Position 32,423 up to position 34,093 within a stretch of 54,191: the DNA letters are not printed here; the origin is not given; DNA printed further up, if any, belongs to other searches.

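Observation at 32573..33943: HMG-CoA-reductase-fold protein with a completely rewired active site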

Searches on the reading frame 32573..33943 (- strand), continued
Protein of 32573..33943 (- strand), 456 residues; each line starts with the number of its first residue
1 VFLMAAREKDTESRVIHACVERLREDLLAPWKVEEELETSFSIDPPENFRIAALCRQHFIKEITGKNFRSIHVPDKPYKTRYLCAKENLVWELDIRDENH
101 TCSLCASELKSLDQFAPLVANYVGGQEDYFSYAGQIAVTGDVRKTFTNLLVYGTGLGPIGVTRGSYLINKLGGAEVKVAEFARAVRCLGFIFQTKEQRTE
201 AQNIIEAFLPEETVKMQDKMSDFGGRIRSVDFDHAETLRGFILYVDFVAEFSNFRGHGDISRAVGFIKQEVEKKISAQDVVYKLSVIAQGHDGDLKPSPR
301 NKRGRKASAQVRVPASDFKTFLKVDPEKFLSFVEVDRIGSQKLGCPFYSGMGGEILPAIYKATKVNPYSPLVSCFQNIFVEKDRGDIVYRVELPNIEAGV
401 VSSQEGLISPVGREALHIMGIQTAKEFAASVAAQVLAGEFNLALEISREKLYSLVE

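Call 18: find_encoding_contigs(protein=P0053, flank=8000, max_places=1)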
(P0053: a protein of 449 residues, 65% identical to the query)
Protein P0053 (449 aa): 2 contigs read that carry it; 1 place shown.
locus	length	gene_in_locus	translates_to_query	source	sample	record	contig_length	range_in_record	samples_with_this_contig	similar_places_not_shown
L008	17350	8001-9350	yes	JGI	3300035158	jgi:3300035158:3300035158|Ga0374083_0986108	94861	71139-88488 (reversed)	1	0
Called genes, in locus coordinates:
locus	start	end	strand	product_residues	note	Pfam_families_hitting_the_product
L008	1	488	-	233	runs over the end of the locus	PF02463:SMC_N (weak), PF00005:ABC_tran, PF13304:AAA_21 (faint)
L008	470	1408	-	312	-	PF00005:ABC_tran, PF08352:oligo_HPY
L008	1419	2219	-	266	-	PF00528:BPD_transp_1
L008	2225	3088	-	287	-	PF00528:BPD_transp_1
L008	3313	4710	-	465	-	PF00496:SBP_bac_5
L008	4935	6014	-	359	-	PF00288:GHMP_kinases_N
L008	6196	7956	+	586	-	PF00756:Esterase (faint)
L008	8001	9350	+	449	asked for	PF00368:HMG-CoA_red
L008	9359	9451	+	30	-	-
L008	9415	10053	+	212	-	PF00027:cNMP_binding, PF00325:Crp (faint), PF13545:HTH_Crp_2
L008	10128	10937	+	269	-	PF00037:Fer4 (weak), PF12797:Fer4_2 (weak), PF12837:Fer4_6, PF13237:Fer4_10, PF14697:Fer4_21, PF12838:Fer4_7, PF13187:Fer4_9 (weak), PF27217:AF_0155, +2 more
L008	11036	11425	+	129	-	-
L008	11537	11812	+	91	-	-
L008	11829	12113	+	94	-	-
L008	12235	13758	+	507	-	PF00149:Metallophos (weak), PF02872:5_nucleotid_C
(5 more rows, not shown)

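Call 19: search_protein_representatives(alignment_id=A1)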
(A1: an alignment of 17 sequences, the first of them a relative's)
Query: 17 sequences, 451 profile positions. Proteins with E-value up to 0.001 (for the whole library): 204; up to 1e-10: 61; up to 1e-30: 21. The best 150 are listed.
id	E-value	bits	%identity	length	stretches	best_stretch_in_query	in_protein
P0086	5.9e-234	793.2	-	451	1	2-450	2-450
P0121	1.3e-170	584.4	-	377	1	8-372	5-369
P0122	9.1e-145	499.3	-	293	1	158-450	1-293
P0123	3.4e-139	480.9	-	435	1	16-450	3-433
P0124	3.7e-139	480.8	-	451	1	12-450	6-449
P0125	1.2e-136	472.5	-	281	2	245-395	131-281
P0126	6.1e-121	420.7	-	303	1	3-302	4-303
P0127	9.3e-92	324.6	-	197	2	11-139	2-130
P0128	1.7e-86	307.2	-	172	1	282-450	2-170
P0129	4.4e-81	289.4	-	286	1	173-450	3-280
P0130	1.1e-74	268.3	-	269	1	187-450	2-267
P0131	1.2e-72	261.6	-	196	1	6-171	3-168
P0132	2.0e-49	185.0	-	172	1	8-169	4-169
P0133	9.5e-45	169.6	-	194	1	264-414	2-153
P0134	1.4e-44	169.0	-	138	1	316-450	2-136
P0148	2.4e-24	102.4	-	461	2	109-439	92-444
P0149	2.5e-24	102.3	-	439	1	117-443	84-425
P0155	2.6e-20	89.1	-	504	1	169-421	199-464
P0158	2.2e-18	82.7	-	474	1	170-420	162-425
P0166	5.2e-16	74.9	-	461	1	168-419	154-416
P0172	7.5e-13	64.5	-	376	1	157-443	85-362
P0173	8.3e-13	64.3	-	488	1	157-444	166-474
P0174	2.4e-12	62.8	-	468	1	157-434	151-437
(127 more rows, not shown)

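Call 21: list_cluster_members(proteins=[P0123, P0124, P0148, P0149, P0155, P0158, P0166, P0173, P0174, P0172])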
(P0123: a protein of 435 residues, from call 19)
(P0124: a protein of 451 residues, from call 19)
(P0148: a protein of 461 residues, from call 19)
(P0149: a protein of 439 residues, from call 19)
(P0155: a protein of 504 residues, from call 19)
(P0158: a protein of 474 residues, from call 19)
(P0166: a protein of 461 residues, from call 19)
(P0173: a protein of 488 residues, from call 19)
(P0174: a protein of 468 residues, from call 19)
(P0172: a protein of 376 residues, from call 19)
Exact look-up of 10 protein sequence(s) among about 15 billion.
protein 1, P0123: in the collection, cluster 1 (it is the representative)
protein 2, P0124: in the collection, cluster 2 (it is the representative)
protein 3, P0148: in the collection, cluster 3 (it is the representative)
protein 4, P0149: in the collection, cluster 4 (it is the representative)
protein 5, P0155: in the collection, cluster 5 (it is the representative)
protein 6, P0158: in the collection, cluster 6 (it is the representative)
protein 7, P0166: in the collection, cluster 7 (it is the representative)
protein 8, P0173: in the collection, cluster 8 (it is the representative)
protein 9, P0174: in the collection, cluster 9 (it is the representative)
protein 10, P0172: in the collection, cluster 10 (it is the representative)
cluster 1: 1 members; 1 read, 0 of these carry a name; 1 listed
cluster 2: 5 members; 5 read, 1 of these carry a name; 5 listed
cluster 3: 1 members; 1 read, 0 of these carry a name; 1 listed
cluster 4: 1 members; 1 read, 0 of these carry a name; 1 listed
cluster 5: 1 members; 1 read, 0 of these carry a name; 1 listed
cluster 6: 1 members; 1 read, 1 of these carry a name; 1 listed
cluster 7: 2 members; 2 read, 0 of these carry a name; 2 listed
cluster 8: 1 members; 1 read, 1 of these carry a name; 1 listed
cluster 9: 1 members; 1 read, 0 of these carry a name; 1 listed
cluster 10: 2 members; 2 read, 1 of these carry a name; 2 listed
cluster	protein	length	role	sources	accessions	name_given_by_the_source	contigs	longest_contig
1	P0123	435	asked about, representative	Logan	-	-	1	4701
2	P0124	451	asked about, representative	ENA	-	-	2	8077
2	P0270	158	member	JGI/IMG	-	hypothetical protein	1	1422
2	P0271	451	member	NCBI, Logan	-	-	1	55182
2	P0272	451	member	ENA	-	-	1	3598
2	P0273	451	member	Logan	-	-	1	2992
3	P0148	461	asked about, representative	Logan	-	-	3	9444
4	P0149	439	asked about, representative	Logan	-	-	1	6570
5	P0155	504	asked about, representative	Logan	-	-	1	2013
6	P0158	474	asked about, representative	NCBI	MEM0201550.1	MAG: hypothetical protein QXR73_00015 [Candidatus Micrarchaeaceae archaeon]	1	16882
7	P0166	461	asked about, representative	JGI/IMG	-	-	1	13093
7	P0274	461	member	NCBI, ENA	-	-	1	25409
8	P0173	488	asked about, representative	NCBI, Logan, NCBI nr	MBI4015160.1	MAG: hypothetical protein HY362_00345 [Candidatus Aenigmarchaeota archaeon] | hypothetical protein [Candidatus Aenigmarchaeota archaeon]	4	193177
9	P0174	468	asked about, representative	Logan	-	-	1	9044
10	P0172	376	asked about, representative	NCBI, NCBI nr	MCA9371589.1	hydroxymethylglutaryl-CoA reductase [Candidatus Woesebacteria bacterium]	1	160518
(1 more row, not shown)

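Call 22: search_protein_families(library=padloc, proteins=[P0001, P0148, P0155, P0174], max_evalue=1)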
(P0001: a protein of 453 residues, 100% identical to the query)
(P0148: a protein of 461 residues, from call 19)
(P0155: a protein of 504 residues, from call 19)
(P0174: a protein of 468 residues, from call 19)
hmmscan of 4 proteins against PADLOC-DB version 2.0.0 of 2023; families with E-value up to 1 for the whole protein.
P0001 (453 aa): 0 families

P0148 (461 aa): 1 family
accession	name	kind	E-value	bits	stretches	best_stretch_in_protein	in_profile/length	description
PDLC03932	RmrT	-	0.028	11.9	1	376-425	82-133/209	-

P0155 (504 aa): 0 families

P0174 (468 aa): 0 families

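Call 25: find_homologous_proteins(query=P0148, max_evalue=0.001)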
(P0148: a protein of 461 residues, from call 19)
Query P0148 (461 aa): 5 proteins with E <= 0.001 among 8000 candidates.
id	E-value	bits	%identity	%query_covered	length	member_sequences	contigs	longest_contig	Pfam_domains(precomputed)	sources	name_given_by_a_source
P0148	0.0e+0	1041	100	100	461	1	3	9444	PF00368.24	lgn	-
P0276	4.0e-76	275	40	97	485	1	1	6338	PF00368.24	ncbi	-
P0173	1.1e-71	260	42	79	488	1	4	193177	PF00368.24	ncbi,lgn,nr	ncbi:MAG: hypothetical protein HY362_00345 [Candidatus Aenigmarchaeota archaeon]|nr:hypothetical pro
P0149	7.2e-68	247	37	97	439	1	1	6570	PF00368.24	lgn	-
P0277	3.3e-64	235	37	98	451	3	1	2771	PF00368.24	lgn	-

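Call 28: search_solved_structures(query=A1, max_evalue=1, show_alignments=3)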
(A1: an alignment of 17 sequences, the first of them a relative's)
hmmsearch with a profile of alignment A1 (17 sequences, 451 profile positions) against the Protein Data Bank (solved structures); distinct sequences matched with E-value up to 1: 7.
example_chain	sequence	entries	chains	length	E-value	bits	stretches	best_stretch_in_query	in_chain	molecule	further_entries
6hr7_A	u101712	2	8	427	1.8e-13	53.3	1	105-441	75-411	HMG-CoA reductase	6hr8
2q1l_A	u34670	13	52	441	2e-05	26.8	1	239-444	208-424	3-hydroxy-3-methylglutaryl-coenzyme A reductase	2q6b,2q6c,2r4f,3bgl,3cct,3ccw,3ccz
1dq8_A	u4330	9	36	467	2.3e-05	26.6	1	239-444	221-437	PROTEIN (HMG-COA REDUCTASE) | HMG-COA REDUCTASE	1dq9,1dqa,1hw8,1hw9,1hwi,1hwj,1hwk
8pkn_A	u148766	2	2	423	3e-05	26.2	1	239-439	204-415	3-hydroxy-3-methylglutaryl-coenzyme A reductase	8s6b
8ecg_A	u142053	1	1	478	8.9e-05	24.6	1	241-448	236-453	3-hydroxy-3-methylglutaryl-coenzyme A reductase 1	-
7uli_AAA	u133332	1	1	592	0.00015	23.9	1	241-448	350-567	3-hydroxy-3-methylglutaryl-coenzyme A reductase 1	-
36qu_H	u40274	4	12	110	0.42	12.5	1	159-225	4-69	V-type proton ATPase subunit G1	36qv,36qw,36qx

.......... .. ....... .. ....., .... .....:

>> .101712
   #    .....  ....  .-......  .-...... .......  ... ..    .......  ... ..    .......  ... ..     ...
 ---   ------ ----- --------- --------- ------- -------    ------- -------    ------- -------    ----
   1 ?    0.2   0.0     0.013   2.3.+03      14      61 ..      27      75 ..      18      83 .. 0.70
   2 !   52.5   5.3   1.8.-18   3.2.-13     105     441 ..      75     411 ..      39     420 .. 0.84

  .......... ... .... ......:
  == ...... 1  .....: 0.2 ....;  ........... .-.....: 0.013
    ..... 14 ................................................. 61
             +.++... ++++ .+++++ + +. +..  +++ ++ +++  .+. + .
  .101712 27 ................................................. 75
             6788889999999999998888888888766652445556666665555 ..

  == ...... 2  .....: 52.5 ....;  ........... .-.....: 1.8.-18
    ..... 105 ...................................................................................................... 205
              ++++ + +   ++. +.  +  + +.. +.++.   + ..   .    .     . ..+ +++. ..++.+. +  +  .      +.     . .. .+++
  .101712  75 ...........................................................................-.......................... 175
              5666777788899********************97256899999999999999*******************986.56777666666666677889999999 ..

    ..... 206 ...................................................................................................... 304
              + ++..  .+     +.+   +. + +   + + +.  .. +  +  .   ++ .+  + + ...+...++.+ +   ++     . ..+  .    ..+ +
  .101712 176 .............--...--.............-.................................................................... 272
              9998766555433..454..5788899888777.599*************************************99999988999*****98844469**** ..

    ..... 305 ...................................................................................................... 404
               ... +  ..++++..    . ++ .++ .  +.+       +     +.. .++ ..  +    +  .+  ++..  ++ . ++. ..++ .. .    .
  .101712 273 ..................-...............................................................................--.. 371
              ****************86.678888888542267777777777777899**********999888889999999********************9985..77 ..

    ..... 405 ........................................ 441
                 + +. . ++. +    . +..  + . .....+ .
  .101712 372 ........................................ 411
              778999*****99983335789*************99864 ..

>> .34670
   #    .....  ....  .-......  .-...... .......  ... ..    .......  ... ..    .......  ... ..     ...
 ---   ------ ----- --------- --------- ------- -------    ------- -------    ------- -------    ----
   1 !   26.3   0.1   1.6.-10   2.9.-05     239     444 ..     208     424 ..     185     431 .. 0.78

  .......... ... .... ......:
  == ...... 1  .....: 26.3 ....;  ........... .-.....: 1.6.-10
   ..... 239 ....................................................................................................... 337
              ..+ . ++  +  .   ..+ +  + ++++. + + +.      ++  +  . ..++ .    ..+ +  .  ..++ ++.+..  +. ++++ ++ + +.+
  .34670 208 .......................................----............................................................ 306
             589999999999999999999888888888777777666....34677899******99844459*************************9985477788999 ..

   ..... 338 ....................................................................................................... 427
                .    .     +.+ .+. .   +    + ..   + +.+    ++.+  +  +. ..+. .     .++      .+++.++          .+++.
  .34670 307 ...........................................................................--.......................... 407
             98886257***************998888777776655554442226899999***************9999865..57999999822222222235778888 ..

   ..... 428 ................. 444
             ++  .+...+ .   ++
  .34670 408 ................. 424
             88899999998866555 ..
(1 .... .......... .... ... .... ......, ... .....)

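Call 29: find_encoding_contigs(protein=P0173, flank=7000, max_places=1)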
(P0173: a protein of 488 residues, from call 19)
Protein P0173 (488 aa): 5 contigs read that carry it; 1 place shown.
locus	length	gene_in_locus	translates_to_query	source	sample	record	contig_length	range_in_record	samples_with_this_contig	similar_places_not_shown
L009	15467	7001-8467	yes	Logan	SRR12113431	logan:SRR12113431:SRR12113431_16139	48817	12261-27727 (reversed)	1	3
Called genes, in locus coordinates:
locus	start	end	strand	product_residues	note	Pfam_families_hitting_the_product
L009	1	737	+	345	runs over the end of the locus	PF00348:polyprenyl_synt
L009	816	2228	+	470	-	PF01154:HMG_CoA_synt_N, PF08540:HMG_CoA_synt_C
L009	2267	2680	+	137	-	PF00293:NUDIX, PF14815:NUDIX_4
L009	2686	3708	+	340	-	PF22700:MVD-like_N, PF00288:GHMP_kinases_N, PF18376:MDD_C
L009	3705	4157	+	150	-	PF00293:NUDIX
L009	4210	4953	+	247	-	PF00702:Hydrolase, PF13419:HAD_2, PF13242:Hydrolase_like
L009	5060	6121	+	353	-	PF08442:ATP-grasp_2, PF13549:ATP-grasp_5 (weak), PF24948:Citrate_synth_N, PF00549:Ligase_CoA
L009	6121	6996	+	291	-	PF02629:CoA_binding, PF13380:CoA_binding_2 (weak), PF13607:Succ_CoA_lig, PF00549:Ligase_CoA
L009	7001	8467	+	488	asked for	PF00368:HMG-CoA_red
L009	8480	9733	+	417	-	PF00368:HMG-CoA_red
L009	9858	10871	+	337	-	PF08544:GHMP_kinases_C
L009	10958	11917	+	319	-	PF00288:GHMP_kinases_N, PF08544:GHMP_kinases_C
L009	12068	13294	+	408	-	PF00288:GHMP_kinases_N (weak)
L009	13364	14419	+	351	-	PF01070:FMN_dh, PF00478:IMPDH (faint), PF01070:FMN_dh, PF01645:Glu_synthase (weak)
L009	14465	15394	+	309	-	PF01210:NAD_Gly3P_dh_N, PF07479:NAD_Gly3P_dh_C, PF20618:GPD_NAD_C_bact (weak)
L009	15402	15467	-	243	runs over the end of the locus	PF04893:Yip1 (weak)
